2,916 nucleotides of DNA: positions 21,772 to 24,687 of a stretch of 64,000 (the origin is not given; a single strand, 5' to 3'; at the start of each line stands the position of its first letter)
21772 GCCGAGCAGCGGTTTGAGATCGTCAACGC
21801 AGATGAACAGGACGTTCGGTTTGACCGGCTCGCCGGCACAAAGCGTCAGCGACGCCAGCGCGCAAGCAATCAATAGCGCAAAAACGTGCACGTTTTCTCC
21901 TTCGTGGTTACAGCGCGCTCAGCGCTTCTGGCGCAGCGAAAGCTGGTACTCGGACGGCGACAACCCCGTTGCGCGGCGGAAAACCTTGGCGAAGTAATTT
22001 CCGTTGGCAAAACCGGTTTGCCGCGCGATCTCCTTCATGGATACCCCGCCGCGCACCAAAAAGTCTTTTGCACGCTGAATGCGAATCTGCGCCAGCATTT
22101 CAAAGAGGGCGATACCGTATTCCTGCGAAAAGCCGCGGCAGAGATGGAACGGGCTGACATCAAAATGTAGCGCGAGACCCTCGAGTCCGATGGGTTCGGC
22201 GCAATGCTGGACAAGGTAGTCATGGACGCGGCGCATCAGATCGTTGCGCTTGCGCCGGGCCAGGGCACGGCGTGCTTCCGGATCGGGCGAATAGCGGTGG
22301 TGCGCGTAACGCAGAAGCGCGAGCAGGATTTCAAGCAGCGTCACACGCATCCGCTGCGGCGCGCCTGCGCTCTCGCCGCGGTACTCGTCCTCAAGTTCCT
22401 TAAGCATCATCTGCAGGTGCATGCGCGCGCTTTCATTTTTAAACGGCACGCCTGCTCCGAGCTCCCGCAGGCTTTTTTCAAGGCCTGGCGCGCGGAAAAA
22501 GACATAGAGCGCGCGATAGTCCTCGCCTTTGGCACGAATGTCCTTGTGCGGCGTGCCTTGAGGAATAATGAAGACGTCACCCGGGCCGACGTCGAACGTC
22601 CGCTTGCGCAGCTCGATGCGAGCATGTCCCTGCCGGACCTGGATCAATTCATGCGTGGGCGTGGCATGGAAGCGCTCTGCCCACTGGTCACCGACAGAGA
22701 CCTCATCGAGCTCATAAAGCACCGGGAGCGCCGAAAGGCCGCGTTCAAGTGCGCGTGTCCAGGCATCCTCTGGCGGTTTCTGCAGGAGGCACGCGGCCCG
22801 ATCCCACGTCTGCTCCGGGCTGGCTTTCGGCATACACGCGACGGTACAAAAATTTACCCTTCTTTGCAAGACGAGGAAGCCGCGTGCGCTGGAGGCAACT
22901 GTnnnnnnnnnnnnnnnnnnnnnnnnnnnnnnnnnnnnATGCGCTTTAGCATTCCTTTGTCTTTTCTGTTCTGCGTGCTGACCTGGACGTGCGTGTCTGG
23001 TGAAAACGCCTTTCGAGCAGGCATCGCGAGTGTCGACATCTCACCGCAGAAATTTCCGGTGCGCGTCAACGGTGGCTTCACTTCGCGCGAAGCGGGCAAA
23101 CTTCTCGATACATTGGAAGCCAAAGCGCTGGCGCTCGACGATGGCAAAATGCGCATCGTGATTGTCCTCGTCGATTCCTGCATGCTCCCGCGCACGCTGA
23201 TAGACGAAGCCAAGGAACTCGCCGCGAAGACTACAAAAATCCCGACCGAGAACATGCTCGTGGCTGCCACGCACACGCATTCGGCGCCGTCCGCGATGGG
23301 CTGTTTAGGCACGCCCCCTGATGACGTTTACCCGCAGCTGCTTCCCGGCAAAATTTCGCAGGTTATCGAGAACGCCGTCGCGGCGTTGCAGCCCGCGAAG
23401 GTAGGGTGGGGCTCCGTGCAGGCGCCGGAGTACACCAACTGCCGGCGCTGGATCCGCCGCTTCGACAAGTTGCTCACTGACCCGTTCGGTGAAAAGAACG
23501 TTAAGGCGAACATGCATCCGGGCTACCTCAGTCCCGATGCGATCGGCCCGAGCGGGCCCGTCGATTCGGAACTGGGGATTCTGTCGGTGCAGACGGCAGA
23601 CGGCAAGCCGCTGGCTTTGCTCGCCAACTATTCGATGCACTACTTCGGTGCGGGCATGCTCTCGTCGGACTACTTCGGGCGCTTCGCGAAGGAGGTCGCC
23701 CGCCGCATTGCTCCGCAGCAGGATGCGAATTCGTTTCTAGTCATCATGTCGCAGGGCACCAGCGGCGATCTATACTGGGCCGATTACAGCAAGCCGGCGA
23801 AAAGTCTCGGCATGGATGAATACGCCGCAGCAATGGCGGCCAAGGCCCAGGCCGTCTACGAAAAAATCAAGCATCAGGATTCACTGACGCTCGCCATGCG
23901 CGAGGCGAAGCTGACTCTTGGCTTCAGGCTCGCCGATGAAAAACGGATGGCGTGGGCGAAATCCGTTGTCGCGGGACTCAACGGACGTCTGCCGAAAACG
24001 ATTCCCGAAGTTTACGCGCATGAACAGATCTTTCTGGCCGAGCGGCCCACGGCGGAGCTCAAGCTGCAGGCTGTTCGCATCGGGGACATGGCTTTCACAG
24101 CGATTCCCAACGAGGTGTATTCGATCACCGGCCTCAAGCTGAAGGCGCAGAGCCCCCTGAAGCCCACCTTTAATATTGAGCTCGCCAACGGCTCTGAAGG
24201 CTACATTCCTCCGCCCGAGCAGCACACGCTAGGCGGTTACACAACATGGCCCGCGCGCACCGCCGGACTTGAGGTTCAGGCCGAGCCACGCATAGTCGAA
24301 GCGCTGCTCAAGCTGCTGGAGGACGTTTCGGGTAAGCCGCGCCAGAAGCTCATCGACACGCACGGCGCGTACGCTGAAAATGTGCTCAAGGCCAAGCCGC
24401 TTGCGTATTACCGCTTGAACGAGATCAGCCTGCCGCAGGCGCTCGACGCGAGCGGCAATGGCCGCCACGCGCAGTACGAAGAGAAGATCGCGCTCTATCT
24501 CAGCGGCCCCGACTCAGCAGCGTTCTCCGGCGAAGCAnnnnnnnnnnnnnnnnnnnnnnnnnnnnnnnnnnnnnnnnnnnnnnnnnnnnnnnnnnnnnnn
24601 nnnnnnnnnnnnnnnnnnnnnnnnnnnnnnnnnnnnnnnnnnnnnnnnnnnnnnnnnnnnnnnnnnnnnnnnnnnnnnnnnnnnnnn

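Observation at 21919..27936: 1.68-k-aa secreted fusion: ceramidase-like + LamG + dehydrogenase beta-propeller + HEAT + c-type heme domain, divergently abutting an AraC regulator (33-bp intergenic)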

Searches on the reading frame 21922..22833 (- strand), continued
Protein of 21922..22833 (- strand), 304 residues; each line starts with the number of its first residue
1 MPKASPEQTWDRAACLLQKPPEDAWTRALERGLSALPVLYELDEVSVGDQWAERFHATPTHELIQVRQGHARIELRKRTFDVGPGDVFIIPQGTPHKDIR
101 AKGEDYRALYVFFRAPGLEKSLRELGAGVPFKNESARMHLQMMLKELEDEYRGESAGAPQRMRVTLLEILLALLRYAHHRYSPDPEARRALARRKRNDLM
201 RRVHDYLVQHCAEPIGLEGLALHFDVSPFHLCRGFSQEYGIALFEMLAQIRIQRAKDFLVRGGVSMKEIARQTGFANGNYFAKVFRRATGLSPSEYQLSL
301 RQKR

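Call 74: search_protein_families(library=ncbifam, proteins=[L012:5604-6881:-, L012:4180-5448:-, L011:4281-5558:-, L012:8017-9699:-, L009:1181-2674:-], max_evalue=0.001)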
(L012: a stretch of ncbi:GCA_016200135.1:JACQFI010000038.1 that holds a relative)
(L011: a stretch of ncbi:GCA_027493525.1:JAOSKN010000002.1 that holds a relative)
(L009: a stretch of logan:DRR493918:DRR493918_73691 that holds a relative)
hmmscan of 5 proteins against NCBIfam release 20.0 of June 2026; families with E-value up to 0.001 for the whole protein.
L012:5604-6881:- (425 aa): 33 families (the best 25 are shown)
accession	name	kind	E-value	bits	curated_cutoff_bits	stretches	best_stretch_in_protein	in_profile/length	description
TIGR03588.1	PseC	equivalog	3.6e-68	230.2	423.5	1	28-342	8-324/380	UDP-4-amino-4,6-dideoxy-N-acetyl-beta-L-altrosamine transaminase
TIGR04181.1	NHT_00031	hypoth_equivalog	2.7e-62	210.7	420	1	27-346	6-328/359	LegC family aminotransferase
NF008687.0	PRK11706.1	equivalog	1.5e-56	191.8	375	1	61-312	42-299/375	dTDP-4-amino-4,6-dideoxygalactose transaminase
NF008658.2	PRK11658.1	equivalog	2.4e-56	191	631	1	27-341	10-320/379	UDP-4-amino-4-deoxy-L-arabinose aminotransferase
TIGR04427.1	PLP_DesI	equivalog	1.5e-50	172.4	650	1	7-344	6-329/390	dTDP-4-dehydro-6-deoxyglucose aminotransferase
NF011936.0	PRK15407.1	equivalog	7.4e-49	166.6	423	2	30-224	46-247/440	lipopolysaccharide biosynthesis protein RfbH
TIGR02379.1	ECA_wecE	subfamily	9.7e-48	162.8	434.85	1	61-310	42-298/376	dTDP-4-amino-4,6-dideoxy-D-glucose transaminase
NF004770.0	PRK06108.1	subfamily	2.8e-09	36.3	422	1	57-173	88-211/396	pyridoxal phosphate-dependent aminotransferase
TIGR01326.1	OAH_OAS_sulfhy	subfamily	7.3e-07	28.2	495.1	1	50-178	57-185/418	O-acetylhomoserine aminocarboxypropyltransferase/cysteine synthase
NF005744.0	PRK07568.1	subfamily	1.3e-06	27.4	389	1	66-184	89-213/398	pyridoxal phosphate-dependent aminotransferase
NF006003.0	PRK08133.1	equivalog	1.4e-06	27.3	522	1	50-183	66-199/396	O-succinylhomoserine sulfhydrylase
NF006004.0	PRK08134.1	equivalog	2e-06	26.8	636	1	49-173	63-187/433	O-acetylhomoserine aminocarboxypropyltransferase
NF006096.0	PRK08248.1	equivalog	3.3e-06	26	726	1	50-175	64-189/431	homocysteine synthase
TIGR01325.1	O_suc_HS_sulf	equivalog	3.9e-06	25.7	510.05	1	50-187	54-191/380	O-succinylhomoserine sulfhydrylase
NF043007.1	CysBLyMetC_Staph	equivalog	1.2e-05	24.5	700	1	49-168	50-168/378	cystathionine beta-lyase MetC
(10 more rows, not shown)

L012:4180-5448:- (422 aa): 0 families

L011:4281-5558:- (425 aa): 0 families

L012:8017-9699:- (560 aa): 0 families

L009:1181-2674:- (497 aa): 0 families

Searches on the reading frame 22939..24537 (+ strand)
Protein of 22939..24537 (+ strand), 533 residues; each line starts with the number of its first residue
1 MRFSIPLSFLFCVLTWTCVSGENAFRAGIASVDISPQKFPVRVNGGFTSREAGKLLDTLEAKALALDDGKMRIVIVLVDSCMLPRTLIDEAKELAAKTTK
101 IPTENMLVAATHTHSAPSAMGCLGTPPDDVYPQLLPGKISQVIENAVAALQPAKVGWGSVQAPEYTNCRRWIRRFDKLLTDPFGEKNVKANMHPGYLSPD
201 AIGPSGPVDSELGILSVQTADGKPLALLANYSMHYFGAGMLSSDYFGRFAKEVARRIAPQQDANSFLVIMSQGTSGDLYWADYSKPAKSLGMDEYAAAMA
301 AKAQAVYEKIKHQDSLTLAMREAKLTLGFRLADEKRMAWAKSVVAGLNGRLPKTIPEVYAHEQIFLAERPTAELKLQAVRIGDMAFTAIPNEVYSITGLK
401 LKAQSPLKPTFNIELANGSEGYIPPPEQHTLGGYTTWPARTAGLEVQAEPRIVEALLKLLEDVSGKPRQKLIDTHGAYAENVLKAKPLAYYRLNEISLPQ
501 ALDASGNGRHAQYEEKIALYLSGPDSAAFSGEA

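Call 13: find_homologous_proteins(query=window:22939-24537:+, max_evalue=0.001)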
Query window:22939-24537:+ (533 aa): 4534 proteins with E <= 0.001 among 8000 candidates; the best 120 are listed.
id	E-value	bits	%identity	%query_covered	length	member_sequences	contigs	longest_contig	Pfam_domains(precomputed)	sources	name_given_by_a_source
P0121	2.8e-218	744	49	83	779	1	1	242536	PF09843.15,PF04734.19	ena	-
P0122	9.5e-213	726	62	95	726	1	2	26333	PF13385.14,PF04734.19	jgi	-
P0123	8.6e-207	706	59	99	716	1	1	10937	PF13385.14,PF04734.19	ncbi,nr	ncbi:MAG: hypothetical protein HY674_06950 [Chloroflexi bacterium]|nr:hypothetical protein [Chlorofl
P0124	3.2e-206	704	62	95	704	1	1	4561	PF13385.14,PF04734.19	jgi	jgi:hypothetical protein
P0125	2.3e-205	701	59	99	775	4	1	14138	PF13385.14,PF04734.19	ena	-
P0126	1.6e-204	699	59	100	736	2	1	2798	PF13385.14,PF04734.19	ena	-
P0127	1.5e-203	695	61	95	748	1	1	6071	PF13385.14,PF02210.32,PF04734.19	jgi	jgi:hypothetical protein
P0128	8.0e-203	693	60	96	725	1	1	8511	PF13385.14,PF04734.19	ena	-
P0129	9.9e-203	693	61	95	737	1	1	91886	PF13385.14,PF04734.19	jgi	jgi:hypothetical protein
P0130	3.6e-202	691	60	97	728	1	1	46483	PF13385.14,PF04734.19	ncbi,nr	ncbi:MAG: hypothetical protein HZA89_11665 [Verrucomicrobia bacterium]|nr:hypothetical protein [Verr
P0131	4.2e-202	691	59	96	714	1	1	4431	PF22925.4,PF13385.14,PF04734.19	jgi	jgi:hypothetical protein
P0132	4.8e-202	690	61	95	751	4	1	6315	PF13385.14,PF04734.19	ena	-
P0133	1.0e-201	689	59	99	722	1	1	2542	PF13385.14,PF04734.19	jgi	jgi:hypothetical protein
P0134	1.1e-201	689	60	96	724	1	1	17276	PF13385.14,PF04734.19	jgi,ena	-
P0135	3.0e-201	688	58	100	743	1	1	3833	PF13385.14,PF04734.19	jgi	jgi:hypothetical protein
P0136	6.3e-201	687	58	99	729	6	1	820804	PF13385.14,PF02210.32,PF04734.19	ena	-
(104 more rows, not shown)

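Call 15: find_encoding_contigs(protein=P0136, flank=10000, max_places=2)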
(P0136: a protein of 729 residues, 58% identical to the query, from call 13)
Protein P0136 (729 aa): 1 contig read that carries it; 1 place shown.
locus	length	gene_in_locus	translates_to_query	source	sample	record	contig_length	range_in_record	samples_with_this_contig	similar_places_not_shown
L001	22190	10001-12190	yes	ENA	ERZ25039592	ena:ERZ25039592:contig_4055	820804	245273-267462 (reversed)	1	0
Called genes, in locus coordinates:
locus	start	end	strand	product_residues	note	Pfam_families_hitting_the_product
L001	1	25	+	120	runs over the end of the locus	PF03404:Mo-co_dimer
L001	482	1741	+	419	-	PF01804:Penicil_amidase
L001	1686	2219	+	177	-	PF01804:Penicil_amidase (weak)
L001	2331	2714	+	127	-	PF03965:Penicillinase_R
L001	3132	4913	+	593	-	PF05569:Peptidase_M56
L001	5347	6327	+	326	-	PF06283:ThuA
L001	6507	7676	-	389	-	PF07589:PEP_exosort_dom (faint)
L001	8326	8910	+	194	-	-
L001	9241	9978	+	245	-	PF05685:Uma2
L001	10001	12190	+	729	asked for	PF04734:Ceramidase_alk (faint), PF13385:Laminin_G_3, PF02210:Laminin_G_2 (weak)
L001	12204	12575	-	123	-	-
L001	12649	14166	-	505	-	PF00089:Trypsin, PF13365:Trypsin_2, PF17815:PDZ_3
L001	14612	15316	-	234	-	PF14326:DUF4384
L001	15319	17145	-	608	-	PF12770:CHAT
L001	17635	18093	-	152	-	-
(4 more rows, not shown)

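Call 52: search_protein_families(library=pfam, proteins=[window:22939-24537:+], max_evalue=10)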
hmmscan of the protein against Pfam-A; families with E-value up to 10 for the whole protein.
window:22939-24537:+ (533 aa): 2 families
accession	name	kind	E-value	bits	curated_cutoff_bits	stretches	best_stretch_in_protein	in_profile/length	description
PF04734.18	Ceramidase_alk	-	1.2e-07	31.2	32.1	2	27-120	3-101/509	Neutral/alkaline non-lysosomal ceramidase, N-terminal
PF14220.11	DUF4329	-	0.21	12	28.6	0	97-116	48-67/116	Domain of unknown function (DUF4329)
